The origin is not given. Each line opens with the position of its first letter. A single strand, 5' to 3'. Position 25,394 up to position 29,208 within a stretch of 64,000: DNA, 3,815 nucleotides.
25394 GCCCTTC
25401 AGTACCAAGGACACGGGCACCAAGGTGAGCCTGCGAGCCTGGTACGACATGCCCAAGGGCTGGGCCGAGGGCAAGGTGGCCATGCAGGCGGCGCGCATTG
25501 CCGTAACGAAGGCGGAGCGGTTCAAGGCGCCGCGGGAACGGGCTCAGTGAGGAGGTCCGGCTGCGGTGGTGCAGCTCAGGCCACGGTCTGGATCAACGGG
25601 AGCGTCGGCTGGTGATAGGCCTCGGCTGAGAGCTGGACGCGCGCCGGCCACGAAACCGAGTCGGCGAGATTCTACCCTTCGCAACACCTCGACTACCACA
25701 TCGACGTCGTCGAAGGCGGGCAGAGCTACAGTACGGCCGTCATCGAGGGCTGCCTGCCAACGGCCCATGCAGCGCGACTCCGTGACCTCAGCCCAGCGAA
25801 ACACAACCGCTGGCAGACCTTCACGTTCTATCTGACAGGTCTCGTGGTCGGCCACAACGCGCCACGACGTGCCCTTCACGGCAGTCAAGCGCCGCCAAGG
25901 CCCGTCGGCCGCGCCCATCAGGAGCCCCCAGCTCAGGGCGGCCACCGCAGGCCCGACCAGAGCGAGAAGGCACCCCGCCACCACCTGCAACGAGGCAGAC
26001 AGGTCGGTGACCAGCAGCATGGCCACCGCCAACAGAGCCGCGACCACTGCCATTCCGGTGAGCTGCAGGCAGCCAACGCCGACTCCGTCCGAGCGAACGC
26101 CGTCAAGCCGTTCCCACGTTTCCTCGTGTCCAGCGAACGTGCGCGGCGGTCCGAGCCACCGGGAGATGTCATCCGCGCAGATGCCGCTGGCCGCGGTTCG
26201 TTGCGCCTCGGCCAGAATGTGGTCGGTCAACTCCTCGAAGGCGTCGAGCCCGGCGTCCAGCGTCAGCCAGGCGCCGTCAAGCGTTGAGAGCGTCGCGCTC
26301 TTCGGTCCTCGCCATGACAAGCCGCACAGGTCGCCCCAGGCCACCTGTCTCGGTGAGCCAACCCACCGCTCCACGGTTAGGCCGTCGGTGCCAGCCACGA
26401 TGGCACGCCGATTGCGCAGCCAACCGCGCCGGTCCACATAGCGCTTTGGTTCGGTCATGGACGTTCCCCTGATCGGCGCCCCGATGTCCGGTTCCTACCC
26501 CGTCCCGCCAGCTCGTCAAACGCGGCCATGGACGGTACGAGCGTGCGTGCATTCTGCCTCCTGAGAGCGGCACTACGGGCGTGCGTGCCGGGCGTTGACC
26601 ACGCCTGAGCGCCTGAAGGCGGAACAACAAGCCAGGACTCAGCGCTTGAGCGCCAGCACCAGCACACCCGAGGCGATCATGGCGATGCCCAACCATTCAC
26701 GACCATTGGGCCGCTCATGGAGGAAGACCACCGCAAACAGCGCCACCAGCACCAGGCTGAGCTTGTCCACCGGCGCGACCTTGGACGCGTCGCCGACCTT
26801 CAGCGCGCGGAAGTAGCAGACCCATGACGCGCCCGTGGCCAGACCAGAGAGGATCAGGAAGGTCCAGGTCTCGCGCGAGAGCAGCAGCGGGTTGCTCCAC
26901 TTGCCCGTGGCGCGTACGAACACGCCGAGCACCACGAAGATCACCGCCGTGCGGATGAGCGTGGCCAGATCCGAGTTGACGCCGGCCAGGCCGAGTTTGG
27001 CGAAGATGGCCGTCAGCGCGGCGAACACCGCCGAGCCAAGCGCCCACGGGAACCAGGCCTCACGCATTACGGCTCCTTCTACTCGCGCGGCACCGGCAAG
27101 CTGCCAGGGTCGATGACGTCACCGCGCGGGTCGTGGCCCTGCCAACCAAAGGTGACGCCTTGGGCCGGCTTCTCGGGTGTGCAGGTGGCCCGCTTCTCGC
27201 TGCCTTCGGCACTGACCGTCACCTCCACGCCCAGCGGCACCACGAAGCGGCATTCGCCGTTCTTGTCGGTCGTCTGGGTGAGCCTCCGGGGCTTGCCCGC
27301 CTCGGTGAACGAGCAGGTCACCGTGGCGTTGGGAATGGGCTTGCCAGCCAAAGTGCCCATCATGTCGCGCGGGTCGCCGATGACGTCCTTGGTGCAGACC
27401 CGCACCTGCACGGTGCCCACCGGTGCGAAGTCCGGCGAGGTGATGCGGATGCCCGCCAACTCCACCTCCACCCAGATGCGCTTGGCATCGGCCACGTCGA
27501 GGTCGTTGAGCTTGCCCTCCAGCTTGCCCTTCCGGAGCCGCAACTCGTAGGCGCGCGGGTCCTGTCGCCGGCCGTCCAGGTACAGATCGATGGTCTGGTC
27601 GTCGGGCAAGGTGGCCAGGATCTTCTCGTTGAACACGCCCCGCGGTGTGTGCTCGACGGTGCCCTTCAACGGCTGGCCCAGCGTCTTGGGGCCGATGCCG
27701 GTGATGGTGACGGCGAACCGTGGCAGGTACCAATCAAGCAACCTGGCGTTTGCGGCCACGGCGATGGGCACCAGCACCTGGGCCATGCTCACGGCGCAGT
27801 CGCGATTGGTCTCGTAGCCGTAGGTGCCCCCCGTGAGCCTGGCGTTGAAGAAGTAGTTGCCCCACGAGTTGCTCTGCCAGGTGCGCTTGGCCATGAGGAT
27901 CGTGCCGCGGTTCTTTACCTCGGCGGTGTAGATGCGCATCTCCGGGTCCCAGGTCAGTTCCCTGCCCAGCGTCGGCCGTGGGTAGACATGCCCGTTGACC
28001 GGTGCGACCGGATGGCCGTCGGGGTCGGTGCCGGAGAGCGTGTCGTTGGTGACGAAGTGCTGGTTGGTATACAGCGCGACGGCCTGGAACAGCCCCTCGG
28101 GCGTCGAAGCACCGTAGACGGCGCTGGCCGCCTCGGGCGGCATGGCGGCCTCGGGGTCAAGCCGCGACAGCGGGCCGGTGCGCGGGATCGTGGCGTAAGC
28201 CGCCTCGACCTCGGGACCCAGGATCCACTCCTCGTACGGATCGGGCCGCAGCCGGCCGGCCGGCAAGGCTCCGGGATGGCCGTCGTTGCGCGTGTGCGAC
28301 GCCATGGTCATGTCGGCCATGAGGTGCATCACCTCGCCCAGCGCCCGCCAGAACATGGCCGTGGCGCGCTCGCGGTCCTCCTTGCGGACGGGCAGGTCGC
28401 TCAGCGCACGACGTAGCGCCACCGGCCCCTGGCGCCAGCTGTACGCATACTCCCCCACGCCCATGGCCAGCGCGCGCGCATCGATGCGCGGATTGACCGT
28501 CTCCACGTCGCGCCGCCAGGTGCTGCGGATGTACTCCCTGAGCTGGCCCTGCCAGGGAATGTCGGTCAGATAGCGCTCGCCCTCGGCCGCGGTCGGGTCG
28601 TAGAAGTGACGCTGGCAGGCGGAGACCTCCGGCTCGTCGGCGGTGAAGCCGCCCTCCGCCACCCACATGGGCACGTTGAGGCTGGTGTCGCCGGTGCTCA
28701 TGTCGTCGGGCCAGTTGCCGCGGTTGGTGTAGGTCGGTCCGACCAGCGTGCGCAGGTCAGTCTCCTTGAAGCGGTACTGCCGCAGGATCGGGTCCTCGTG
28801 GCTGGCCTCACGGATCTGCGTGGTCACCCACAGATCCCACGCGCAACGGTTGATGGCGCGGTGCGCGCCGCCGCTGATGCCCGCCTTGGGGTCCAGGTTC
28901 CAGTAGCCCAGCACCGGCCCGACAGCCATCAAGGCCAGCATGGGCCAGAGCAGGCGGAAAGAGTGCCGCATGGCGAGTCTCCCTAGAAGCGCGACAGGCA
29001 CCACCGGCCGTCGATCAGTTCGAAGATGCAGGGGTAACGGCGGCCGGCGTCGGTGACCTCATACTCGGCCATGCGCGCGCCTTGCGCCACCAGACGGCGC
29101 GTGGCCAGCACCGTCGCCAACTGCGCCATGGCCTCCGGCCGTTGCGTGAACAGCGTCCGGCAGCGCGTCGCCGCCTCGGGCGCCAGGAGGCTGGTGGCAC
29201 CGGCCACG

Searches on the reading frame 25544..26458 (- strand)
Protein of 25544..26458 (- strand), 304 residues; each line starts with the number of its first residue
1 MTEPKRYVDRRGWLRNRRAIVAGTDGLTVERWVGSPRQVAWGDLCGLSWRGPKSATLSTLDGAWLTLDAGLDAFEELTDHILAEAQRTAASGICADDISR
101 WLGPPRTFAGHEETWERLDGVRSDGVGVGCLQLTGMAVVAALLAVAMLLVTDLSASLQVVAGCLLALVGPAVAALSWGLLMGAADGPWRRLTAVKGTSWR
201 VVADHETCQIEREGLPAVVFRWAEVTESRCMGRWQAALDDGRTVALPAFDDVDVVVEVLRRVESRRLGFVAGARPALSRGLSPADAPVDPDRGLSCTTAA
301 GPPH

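Call 11: search_protein_families(library=pfam, proteins=[window:25544-26458:-], max_evalue=0.001)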
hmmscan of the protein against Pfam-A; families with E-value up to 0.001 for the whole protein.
window:25544-26458:- (304 aa): 1 family
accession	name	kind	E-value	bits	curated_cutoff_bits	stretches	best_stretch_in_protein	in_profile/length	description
PF10756.15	bPH_6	-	0.00046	20.6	22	0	19-67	3-51/73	Bacterial PH domain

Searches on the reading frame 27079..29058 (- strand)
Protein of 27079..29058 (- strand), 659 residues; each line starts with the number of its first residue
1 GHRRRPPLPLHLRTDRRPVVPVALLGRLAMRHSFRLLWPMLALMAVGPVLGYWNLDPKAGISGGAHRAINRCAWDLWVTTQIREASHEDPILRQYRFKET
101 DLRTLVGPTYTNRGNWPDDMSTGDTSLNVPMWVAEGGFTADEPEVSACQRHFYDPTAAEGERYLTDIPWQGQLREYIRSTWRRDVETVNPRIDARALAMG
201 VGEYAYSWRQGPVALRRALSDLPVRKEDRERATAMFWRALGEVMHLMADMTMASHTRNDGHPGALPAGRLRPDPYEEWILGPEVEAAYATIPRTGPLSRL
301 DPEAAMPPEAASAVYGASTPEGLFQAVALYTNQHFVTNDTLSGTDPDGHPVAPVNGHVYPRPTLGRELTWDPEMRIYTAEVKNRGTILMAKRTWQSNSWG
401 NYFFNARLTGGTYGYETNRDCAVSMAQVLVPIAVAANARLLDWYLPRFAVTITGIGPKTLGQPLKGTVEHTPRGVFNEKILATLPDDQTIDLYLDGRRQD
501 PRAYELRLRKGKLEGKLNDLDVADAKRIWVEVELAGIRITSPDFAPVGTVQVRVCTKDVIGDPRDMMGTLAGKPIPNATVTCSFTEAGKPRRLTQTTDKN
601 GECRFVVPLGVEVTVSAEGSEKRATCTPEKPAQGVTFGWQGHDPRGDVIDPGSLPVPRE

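Call 11: search_protein_families(library=pfam, proteins=[window:27079-29058:-], max_evalue=0.001)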
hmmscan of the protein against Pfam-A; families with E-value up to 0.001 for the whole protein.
window:27079-29058:- (659 aa): 1 family
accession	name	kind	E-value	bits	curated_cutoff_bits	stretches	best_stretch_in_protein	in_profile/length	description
PF13620.12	CarboxypepD_reg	-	7.2e-05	23.5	32.3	1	571-624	10-63/82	Carboxypeptidase regulatory-like domain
